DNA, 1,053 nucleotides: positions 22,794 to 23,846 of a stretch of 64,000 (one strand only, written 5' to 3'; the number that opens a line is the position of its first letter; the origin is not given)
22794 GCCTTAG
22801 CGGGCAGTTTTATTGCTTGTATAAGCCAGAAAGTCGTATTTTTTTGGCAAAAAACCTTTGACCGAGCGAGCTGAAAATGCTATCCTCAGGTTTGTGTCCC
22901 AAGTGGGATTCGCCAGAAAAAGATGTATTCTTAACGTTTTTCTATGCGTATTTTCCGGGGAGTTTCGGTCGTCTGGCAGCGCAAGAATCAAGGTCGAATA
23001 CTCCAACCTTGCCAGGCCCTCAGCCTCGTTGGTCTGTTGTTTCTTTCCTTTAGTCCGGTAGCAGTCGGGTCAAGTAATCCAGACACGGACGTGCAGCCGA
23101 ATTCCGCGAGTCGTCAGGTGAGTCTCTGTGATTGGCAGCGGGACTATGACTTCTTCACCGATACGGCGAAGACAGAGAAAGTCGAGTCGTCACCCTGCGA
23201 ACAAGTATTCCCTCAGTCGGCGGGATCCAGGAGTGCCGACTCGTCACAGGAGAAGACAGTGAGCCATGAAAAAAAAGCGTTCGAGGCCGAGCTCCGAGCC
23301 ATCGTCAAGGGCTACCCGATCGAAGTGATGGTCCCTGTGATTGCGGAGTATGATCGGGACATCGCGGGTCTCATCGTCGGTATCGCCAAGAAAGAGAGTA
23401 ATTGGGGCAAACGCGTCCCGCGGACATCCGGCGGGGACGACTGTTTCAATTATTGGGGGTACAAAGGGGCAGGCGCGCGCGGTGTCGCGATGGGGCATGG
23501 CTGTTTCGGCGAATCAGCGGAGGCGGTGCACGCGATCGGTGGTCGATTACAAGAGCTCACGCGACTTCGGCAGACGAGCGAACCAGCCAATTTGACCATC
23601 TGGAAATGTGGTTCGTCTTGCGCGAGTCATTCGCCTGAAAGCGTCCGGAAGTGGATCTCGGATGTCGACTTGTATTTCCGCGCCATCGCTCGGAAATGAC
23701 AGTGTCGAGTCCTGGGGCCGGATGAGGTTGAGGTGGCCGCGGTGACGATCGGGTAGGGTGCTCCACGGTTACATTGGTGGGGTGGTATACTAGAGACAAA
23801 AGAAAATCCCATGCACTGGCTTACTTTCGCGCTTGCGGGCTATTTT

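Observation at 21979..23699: Tandem pair of secreted, four-Cys paralogs with an ESNWG motif (possible lysozyme-like/Rpf-like wall hydrolases)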

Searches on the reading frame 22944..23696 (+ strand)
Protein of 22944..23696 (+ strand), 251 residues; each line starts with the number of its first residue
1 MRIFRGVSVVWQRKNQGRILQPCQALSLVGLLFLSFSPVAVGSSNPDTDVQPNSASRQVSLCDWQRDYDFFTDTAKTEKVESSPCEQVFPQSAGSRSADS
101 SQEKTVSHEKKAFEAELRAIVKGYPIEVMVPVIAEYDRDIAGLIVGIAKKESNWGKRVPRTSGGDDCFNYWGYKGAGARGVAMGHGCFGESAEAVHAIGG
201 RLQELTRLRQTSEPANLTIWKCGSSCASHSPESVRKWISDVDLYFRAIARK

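Call 4: search_protein_families(library=pfam, proteins=[window:22944-23696:+], max_evalue=1)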
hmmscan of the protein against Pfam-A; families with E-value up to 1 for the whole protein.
seq(251 aa): 0 families

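Call 5: search_protein_families(library=ncbifam, proteins=[window:22944-23696:+], max_evalue=1)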
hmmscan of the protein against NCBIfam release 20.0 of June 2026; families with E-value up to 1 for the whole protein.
seq(251 aa): 4 families
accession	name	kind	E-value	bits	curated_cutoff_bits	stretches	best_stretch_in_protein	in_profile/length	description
NF009354.0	PRK12709.1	equivalog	0.014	14.9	456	1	141-175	198-232/323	flagellar rod assembly protein/muramidase FlgJ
NF009358.0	PRK12713.1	equivalog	0.014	14.8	595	1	141-178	203-241/339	flagellar rod assembly protein/muramidase FlgJ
NF009357.0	PRK12712.1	equivalog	0.016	14.6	606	1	141-177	219-254/344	flagellar rod assembly protein/muramidase FlgJ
TIGR02541.1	flagell_FlgJ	equivalog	0.032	14.1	193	1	92-177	130-206/294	flagellar assembly peptidoglycan hydrolase FlgJ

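Call 6: find_homologous_proteins(query=window:22944-23696:+)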
Query seq(251 aa) (251 aa): 1664 proteins with E <= 0.001 among 2868 candidates; the best 120 are listed.
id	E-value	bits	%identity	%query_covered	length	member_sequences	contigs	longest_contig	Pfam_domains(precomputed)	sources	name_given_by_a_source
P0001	1.3e-165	567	99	100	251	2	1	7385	-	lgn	-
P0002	9.0e-133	460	81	100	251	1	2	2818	-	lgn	-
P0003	1.6e-114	400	72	100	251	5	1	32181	-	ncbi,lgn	ncbi:MAG: hypothetical protein WBB68_04380 [Candidatus Moraniibacteriota bacterium]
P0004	4.4e-106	372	74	88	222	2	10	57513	-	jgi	jgi:hypothetical protein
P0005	5.0e-106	372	67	100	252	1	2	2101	-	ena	-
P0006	1.9e-103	364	68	96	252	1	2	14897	-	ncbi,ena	-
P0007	9.7e-103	361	67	99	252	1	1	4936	-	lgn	-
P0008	2.1e-102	360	66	96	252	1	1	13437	-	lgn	-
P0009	1.8e-101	357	68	96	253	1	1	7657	-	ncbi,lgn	ncbi:MAG: hypothetical protein WAT81_00080 [Candidatus Moraniibacteriota bacterium]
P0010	1.9e-100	354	65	97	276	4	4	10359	-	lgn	-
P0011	4.3e-100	353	63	98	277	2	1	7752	-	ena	-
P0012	9.8e-100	352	69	92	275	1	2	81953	-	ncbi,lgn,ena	-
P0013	1.1e-99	351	65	100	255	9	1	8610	-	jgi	jgi:hypothetical protein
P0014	1.4e-99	351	65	98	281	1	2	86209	-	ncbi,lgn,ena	-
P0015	3.8e-99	350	65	95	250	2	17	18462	-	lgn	-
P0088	2.7e-65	239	50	90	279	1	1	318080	-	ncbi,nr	ncbi:MAG: hypothetical protein HYV45_00215 [Candidatus Moranbacteria bacterium]|nr:hypothetical prot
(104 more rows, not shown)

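Call 7: search_solved_structures(query=window:22944-23696:+, max_evalue=10, show_alignments=3)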
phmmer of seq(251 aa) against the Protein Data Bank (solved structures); distinct sequences matched with E-value up to 10: 0.
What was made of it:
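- Tried and rejected: Sequence searches of the PDB failed. phmmer found nothing (call 7).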

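Call 11: search_solved_structures(query=A1, max_evalue=10, show_alignments=3)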
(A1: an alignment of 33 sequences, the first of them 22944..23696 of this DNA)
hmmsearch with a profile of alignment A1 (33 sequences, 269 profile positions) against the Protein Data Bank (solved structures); distinct sequences matched with E-value up to 10: 4.
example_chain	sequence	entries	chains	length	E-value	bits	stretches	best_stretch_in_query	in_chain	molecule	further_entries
3mzy_A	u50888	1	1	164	0.11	15.6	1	51-174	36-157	RNA polymerase sigma-H factor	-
8usn_K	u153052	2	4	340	0.34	13.9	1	93-162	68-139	Polymerase cofactor VP35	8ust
7yer_B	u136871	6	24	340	0.46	13.5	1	95-162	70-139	Polymerase cofactor VP35 | VP35 of EBOV L-VP35 complex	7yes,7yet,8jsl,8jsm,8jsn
6gbo_A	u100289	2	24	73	0.97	12.4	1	116-162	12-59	Polymerase cofactor VP35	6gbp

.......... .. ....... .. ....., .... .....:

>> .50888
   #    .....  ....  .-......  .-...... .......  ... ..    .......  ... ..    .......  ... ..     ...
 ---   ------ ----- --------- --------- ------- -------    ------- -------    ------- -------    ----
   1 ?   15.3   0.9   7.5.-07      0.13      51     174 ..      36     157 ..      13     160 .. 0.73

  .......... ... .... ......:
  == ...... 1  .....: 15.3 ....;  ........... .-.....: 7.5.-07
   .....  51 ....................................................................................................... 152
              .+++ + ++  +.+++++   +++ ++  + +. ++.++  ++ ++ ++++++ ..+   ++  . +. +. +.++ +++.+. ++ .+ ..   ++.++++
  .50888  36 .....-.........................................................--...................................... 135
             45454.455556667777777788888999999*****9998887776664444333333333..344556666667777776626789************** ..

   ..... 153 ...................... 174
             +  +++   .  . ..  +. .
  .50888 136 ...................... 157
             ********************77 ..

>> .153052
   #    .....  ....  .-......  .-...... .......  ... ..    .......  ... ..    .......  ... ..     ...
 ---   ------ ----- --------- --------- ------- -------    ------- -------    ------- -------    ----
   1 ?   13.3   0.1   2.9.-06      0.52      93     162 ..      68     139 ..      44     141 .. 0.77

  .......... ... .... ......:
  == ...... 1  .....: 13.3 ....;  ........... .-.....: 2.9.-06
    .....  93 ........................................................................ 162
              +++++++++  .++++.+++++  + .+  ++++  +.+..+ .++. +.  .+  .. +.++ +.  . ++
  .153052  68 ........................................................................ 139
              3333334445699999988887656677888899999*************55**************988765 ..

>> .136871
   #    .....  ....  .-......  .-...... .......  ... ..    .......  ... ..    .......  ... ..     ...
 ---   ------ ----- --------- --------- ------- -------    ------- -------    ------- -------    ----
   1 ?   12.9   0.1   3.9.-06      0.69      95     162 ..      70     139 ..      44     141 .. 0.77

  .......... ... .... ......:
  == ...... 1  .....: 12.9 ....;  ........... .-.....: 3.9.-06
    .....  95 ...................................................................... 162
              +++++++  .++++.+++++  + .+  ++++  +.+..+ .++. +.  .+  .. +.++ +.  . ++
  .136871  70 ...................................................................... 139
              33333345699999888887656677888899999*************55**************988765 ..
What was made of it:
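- Tried and rejected: The profile search found only spurious sigma-factor and VP35 rows at E of 0.1 or more (call 11).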

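Call 12: search_protein_families(library=pfam, alignment_id=A1, max_evalue=10)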
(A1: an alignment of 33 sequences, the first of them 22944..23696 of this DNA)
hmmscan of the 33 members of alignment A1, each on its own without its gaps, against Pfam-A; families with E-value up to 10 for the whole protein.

A. member 1, window:22944-23696:+ (251 aa): 0 families

B. families by the number of members that match (of 33 scanned): 5 families
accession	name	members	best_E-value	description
PF00969.24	MHC_II_beta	1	0.0021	Class II histocompatibility antigen, beta domain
PF05269.17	Phage_CII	1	0.13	Bacteriophage CII protein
PF22015.1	OSBS_N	1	0.2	O-succinylbenzoate synthase, N-terminal domain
PF05045.17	RgpF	1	0.28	Rhamnan synthesis protein F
PF01832.25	Glucosaminidase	1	0.29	Mannosyl-glycoprotein endo-beta-N-acetylglucosaminidase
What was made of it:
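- On GH73 (PF01832 Glucosaminidase): Pfam: no hit for either protein (call 4), and 1 of 33 family members at E 0.29 (call 12).
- On Family-1 lytic transglycosylases (SLT domain): No Pfam family, SLT included, is matched (calls 4, 12).
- Closest known: Family-1 lytic transglycosylases and the goose-type lysozyme superfamily. Different: No sequence-level signal to SLT models (calls 4, 12).
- Closest known: Rpf. Different: No match to any Pfam family, Rpf domain included (calls 4, 12).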

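Call 16: predict_structure(alignment_id=A1)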
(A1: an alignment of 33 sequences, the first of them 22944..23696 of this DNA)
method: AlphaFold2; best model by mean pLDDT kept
length: 251 residues; sequences in the alignment: 33
mean_pLDDT: 66.8   pTM: 0.56
mean pLDDT of the five models: 66.8, 61.7, 60.7, 59.9, 54.3
residues with pLDDT >= 90: 44; 70-90: 72; 50-70: 53; < 50: 82
segments of 3 or more residues with pLDDT < 50: 1-3, 7-16, 18-22, 24-60, 74-82, 88-99
pLDDT, mean of each block of 10 residues (from residue 1): 47 46 47 44 39 40 56 47 49 43 74 96 92 95 90 70 70 65 75 88 87 77 59 85 87 65
secondary structure, 60 per line:
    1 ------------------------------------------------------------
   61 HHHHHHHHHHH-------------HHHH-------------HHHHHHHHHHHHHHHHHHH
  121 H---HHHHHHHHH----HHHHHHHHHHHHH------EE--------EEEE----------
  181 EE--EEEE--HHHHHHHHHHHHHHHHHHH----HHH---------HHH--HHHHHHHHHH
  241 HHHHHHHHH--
elements in order: H61-71 H85-88 H102-121 H125-133 H138-150 E167-170 E185-188 H191-209 H231-249
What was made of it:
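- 23268..23687 (+): geneB GH73-like lysozyme-fold domain, residues 109-248. Proposed general-acid Glu151 (23394-23396). Cys167, 187, 222 and 226. AF2 model (call 16).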

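Call 18: find_encoding_contigs(protein=P0012, flank=6000, max_places=3)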
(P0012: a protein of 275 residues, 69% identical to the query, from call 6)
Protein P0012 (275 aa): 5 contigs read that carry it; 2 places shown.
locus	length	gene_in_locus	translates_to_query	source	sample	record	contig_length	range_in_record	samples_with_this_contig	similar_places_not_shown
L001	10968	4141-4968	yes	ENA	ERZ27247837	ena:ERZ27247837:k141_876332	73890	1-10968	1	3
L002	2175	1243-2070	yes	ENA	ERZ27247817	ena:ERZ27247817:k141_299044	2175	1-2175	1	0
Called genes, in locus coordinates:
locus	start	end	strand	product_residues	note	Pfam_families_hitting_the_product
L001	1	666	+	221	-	?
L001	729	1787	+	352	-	PF01594:AI-2E_transport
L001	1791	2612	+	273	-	PF01790:LGT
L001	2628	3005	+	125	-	PF00462:Glutaredoxin (faint)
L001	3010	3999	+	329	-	-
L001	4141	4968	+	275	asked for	-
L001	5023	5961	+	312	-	-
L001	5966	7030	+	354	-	-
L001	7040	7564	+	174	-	PF00588:SpoU_methylase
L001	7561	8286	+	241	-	PF00702:Hydrolase, PF12710:HAD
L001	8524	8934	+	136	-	PF04892:VanZ-LLP1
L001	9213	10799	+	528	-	PF00570:HRDC, PF13742:tRNA_anti_2, PF02601:Exonuc_VII_L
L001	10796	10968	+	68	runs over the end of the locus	PF02609:Exonuc_VII_S (weak)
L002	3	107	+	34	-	?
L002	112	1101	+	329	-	-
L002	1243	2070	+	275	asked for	-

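Call 19: find_encoding_contigs(protein=P0088, flank=6000, max_places=3)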
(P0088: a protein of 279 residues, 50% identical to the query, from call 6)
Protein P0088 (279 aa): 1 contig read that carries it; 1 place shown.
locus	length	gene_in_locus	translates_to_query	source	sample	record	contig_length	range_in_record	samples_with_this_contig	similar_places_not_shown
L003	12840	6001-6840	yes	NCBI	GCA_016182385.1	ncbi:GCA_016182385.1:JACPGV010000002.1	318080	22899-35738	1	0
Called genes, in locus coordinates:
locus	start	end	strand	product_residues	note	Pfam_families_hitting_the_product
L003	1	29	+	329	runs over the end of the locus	PF01207:Dus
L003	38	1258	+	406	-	PF03054:tRNA_Me_trans, PF20259:tRNA_Me_trans_M, PF20258:tRNA_Me_trans_C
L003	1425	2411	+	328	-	PF00730:HhH-GPD, PF00633:HHH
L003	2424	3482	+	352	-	PF01594:AI-2E_transport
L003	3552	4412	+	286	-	PF01790:LGT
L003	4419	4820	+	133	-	-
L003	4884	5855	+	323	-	-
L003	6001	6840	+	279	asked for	-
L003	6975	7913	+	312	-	-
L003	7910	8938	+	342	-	PF02449:Glyco_hydro_42 (faint)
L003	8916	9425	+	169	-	PF00588:SpoU_methylase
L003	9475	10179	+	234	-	PF00702:Hydrolase, PF08282:Hydrolase_3 (faint), PF12710:HAD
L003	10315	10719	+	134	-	PF04892:VanZ-LLP1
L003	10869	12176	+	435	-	PF08529:NusA_N, PF00013:KH_1 (faint), PF00575:S1 (weak), PF13184:KH_NusA_1st, PF26594:KH_NusA_2nd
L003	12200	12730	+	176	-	PF00719:Pyrophosphatase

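Call 24: search_protein_families(library=ncbifam, alignment_id=A1, max_evalue=1)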
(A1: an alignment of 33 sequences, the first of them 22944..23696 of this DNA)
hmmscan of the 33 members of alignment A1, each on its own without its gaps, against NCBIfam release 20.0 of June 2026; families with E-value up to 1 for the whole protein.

A. member 1, window:22944-23696:+ (251 aa): 4 families
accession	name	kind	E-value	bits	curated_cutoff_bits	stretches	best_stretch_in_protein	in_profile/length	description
NF009354.0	PRK12709.1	equivalog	0.014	14.9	456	1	141-175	198-232/323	flagellar rod assembly protein/muramidase FlgJ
NF009358.0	PRK12713.1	equivalog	0.014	14.8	595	1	141-178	203-241/339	flagellar rod assembly protein/muramidase FlgJ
NF009357.0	PRK12712.1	equivalog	0.016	14.6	606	1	141-177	219-254/344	flagellar rod assembly protein/muramidase FlgJ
TIGR02541.1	flagell_FlgJ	equivalog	0.032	14.1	193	1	92-177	130-206/294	flagellar assembly peptidoglycan hydrolase FlgJ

B. families by the number of members that match (of 33 scanned): 9 families
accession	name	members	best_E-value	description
NF009358.0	PRK12713.1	30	1.7e-05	flagellar rod assembly protein/muramidase FlgJ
NF009354.0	PRK12709.1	30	9.2e-05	flagellar rod assembly protein/muramidase FlgJ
NF009357.0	PRK12712.1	29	7.8e-06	flagellar rod assembly protein/muramidase FlgJ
TIGR02541.1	flagell_FlgJ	24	0.00056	flagellar assembly peptidoglycan hydrolase FlgJ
NF005468.0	PRK07062.1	3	0.032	SDR family oxidoreductase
TIGR00391.1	hydA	2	0.023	hydrogenase small subunit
NF047603.1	SerpalmtaseAlphaP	1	0.067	serine palmitoyltransferase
NF009355.0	PRK12710.1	1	0.17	flagellar rod assembly protein/muramidase FlgJ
NF047840.1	lipo_Ag473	1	0.18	Ag473 family lipoprotein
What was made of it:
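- On GH73 (PF01832 Glucosaminidase): NCBIfam FlgJ models: 14-15 bits for geneB against cut-offs of 193-606 bits (calls 5, 24).
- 30 of 33 family members hit NCBIfam FlgJ muramidase models below threshold, best E 7.8e-6 (call 24).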

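Call 50: search_protein_representatives(alignment_id=A1)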
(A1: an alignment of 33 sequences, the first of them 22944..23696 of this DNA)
Query: 33 sequences, 269 profile positions. Proteins with E-value up to 0.001 (for the whole library): 298; up to 1e-10: 277; up to 1e-30: 238. The best 150 are listed.
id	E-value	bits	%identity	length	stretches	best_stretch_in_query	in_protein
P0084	1.9e-105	368.9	-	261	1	3-267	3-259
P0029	7.6e-102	357.1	-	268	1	12-269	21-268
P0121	1.7e-94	333.0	-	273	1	6-268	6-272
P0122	2.7e-88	312.7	-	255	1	86-267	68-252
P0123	4.6e-83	295.6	-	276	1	15-268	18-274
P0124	2.6e-80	286.5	-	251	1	36-268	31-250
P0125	9.6e-75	268.3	-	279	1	28-269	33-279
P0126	1.2e-73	264.7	-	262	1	66-268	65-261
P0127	4.3e-72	259.6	-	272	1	23-267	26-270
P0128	1.2e-71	258.1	-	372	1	104-266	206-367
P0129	4.9e-71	256.1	-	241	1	116-267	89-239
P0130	1.3e-70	254.7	-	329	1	116-268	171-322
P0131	7.5e-70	252.2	-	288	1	14-268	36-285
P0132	2.3e-69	250.6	-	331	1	124-268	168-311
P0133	3.4e-69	250.1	-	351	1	119-267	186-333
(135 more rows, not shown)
